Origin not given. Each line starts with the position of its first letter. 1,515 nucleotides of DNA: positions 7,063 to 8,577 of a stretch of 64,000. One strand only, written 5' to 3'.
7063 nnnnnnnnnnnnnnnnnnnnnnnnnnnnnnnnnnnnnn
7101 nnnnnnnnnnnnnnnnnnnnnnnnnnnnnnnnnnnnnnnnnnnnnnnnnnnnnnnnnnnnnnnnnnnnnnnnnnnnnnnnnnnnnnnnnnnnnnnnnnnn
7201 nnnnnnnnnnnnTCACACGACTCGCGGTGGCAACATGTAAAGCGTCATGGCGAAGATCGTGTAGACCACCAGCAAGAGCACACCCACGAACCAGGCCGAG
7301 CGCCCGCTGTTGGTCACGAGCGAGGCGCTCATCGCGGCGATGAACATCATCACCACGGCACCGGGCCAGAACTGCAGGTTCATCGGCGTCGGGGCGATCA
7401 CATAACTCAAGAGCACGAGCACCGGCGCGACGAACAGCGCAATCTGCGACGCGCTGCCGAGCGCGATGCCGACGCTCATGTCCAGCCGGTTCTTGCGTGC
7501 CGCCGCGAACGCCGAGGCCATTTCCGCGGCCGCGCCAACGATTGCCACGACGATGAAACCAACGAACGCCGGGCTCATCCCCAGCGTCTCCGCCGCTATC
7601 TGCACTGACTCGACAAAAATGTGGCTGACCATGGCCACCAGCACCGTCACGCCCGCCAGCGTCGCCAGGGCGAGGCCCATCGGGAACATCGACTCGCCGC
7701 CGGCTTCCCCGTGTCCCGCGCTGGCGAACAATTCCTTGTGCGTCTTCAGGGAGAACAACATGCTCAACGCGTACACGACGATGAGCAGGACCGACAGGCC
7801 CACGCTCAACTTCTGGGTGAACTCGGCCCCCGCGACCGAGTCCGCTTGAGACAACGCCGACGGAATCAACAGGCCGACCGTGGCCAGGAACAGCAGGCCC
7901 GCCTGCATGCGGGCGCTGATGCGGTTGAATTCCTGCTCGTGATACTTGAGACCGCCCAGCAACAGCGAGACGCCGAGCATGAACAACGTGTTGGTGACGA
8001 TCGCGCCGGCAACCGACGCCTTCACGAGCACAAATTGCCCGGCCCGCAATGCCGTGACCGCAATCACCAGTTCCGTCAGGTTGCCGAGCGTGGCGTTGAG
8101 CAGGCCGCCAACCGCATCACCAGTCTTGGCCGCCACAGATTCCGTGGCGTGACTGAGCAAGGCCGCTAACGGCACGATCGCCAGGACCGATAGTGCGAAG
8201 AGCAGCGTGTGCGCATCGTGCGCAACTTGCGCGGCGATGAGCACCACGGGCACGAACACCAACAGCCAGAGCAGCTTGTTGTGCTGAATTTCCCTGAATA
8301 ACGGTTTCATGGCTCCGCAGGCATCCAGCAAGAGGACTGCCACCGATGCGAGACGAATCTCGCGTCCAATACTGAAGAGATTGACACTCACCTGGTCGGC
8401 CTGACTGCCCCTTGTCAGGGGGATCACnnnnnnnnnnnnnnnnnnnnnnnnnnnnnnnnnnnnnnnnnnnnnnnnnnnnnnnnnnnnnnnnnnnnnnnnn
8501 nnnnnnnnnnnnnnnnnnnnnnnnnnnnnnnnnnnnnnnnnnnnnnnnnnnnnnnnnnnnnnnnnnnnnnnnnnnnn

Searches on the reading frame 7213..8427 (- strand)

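Call 83: search_protein_families(library=pfam, proteins=[window:7213-8427:-], max_evalue=0.00001)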
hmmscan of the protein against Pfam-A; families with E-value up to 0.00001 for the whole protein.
window:7213-8427:- (404 aa): 1 family
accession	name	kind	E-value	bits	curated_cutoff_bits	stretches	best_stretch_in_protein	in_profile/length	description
PF01699.29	Na_Ca_ex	-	1.7e-38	132.4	24.9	2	253-397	2-150/151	Sodium/calcium exchanger protein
